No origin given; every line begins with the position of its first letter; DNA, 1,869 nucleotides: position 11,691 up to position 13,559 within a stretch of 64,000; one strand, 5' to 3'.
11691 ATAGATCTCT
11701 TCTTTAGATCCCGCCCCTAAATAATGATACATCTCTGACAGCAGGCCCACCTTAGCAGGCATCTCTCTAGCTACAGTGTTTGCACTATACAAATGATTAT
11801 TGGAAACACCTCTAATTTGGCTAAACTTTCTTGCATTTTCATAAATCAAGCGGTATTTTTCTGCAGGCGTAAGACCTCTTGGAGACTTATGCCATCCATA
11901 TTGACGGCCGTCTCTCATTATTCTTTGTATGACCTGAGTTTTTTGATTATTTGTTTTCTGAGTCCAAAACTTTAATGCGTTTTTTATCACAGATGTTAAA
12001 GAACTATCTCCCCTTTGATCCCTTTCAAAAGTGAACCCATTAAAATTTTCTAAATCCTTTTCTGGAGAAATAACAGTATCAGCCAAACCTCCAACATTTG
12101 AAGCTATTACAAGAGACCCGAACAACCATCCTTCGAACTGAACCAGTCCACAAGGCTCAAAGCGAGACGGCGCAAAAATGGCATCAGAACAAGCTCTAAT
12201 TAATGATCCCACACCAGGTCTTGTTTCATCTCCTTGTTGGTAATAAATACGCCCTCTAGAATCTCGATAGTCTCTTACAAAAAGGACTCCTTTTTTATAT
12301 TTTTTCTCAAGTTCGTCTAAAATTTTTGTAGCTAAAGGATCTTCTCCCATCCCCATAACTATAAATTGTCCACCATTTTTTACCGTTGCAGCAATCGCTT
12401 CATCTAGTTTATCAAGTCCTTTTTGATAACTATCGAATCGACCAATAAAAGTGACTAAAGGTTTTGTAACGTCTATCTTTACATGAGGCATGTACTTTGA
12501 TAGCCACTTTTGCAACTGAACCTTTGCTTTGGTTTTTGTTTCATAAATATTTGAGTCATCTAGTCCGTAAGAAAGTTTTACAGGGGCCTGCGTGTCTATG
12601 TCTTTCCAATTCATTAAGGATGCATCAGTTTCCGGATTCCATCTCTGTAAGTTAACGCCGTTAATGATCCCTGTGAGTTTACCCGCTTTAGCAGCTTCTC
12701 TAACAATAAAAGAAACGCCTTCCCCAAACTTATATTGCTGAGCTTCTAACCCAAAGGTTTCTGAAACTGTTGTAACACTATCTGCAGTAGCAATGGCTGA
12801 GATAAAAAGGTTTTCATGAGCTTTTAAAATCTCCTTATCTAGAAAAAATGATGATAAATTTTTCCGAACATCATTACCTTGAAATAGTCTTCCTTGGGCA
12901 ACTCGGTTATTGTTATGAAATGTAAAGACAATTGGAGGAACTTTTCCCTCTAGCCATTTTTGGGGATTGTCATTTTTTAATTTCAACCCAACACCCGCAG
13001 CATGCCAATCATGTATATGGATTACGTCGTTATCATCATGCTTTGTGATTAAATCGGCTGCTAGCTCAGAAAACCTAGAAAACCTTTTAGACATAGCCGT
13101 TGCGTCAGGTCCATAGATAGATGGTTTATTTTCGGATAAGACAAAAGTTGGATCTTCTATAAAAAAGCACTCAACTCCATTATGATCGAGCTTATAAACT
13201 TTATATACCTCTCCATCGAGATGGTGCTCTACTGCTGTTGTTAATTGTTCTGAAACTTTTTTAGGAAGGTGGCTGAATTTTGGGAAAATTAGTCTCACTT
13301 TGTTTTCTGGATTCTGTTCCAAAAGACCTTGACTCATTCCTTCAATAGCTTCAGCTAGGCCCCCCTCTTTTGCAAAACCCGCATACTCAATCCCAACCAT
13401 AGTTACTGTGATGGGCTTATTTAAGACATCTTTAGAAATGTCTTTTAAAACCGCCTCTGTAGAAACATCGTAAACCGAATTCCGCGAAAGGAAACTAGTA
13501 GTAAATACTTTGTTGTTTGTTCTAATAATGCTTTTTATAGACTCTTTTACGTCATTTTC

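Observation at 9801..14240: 1479-aa three-part protein: unknown 277-aa N-terminal domain + GlgA + GlgB, in a genome that still has glgC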

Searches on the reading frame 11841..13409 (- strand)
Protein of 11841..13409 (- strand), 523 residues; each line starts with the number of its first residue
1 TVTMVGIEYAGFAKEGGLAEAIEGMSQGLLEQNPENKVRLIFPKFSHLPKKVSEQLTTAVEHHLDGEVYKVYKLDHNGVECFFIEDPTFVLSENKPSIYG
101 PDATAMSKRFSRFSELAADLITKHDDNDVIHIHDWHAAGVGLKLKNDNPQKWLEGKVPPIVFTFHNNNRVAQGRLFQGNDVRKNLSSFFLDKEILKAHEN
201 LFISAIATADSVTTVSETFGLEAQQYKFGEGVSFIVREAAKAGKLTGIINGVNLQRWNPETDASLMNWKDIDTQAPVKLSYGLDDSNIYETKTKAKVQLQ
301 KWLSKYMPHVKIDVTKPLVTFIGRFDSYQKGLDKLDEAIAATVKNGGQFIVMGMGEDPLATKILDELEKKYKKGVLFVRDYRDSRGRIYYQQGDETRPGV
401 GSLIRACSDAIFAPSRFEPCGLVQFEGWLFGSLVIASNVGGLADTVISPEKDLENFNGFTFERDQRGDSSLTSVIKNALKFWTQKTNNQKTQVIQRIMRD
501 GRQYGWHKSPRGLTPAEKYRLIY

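Call 22: search_solved_structures(query=window:11841-13409:-, show_alignments=2, max_evalue=1e-10)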
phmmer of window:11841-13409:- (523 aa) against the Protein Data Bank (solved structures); distinct sequences matched with E-value up to 1e-10: 12.
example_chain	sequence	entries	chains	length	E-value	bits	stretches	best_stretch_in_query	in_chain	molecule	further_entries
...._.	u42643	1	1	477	1.6e-32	116.1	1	7-485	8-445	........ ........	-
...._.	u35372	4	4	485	5e-32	114.5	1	11-485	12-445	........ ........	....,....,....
6gne_A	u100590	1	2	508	1.7e-31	112.7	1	4-498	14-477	Probable starch synthase 4, chloroplastic/amyloplastic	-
3cop_A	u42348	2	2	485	3.4e-31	111.8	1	11-485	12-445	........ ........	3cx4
1rzu_A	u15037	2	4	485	1.2e-25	93.5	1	5-448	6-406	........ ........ 1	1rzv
3vue_A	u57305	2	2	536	2.6e-23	85.7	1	2-449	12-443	Granule-bound starch synthase 1, chloroplastic/amyloplastic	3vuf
4hln_A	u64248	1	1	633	3.6e-21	78.7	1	200-447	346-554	Starch synthase I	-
6gng_A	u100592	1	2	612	8.2e-18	67.6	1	202-450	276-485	Granule-bound starch synthase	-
6gnf_A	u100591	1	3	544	1.5e-15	60.1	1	207-447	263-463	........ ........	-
3l01_A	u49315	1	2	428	1.8e-12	49.9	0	320-448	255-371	GlgA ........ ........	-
3fro_A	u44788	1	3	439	2.8e-12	49.3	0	320-447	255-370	GlgA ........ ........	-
2bis_A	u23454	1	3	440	2.8e-12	49.3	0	320-447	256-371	GLGA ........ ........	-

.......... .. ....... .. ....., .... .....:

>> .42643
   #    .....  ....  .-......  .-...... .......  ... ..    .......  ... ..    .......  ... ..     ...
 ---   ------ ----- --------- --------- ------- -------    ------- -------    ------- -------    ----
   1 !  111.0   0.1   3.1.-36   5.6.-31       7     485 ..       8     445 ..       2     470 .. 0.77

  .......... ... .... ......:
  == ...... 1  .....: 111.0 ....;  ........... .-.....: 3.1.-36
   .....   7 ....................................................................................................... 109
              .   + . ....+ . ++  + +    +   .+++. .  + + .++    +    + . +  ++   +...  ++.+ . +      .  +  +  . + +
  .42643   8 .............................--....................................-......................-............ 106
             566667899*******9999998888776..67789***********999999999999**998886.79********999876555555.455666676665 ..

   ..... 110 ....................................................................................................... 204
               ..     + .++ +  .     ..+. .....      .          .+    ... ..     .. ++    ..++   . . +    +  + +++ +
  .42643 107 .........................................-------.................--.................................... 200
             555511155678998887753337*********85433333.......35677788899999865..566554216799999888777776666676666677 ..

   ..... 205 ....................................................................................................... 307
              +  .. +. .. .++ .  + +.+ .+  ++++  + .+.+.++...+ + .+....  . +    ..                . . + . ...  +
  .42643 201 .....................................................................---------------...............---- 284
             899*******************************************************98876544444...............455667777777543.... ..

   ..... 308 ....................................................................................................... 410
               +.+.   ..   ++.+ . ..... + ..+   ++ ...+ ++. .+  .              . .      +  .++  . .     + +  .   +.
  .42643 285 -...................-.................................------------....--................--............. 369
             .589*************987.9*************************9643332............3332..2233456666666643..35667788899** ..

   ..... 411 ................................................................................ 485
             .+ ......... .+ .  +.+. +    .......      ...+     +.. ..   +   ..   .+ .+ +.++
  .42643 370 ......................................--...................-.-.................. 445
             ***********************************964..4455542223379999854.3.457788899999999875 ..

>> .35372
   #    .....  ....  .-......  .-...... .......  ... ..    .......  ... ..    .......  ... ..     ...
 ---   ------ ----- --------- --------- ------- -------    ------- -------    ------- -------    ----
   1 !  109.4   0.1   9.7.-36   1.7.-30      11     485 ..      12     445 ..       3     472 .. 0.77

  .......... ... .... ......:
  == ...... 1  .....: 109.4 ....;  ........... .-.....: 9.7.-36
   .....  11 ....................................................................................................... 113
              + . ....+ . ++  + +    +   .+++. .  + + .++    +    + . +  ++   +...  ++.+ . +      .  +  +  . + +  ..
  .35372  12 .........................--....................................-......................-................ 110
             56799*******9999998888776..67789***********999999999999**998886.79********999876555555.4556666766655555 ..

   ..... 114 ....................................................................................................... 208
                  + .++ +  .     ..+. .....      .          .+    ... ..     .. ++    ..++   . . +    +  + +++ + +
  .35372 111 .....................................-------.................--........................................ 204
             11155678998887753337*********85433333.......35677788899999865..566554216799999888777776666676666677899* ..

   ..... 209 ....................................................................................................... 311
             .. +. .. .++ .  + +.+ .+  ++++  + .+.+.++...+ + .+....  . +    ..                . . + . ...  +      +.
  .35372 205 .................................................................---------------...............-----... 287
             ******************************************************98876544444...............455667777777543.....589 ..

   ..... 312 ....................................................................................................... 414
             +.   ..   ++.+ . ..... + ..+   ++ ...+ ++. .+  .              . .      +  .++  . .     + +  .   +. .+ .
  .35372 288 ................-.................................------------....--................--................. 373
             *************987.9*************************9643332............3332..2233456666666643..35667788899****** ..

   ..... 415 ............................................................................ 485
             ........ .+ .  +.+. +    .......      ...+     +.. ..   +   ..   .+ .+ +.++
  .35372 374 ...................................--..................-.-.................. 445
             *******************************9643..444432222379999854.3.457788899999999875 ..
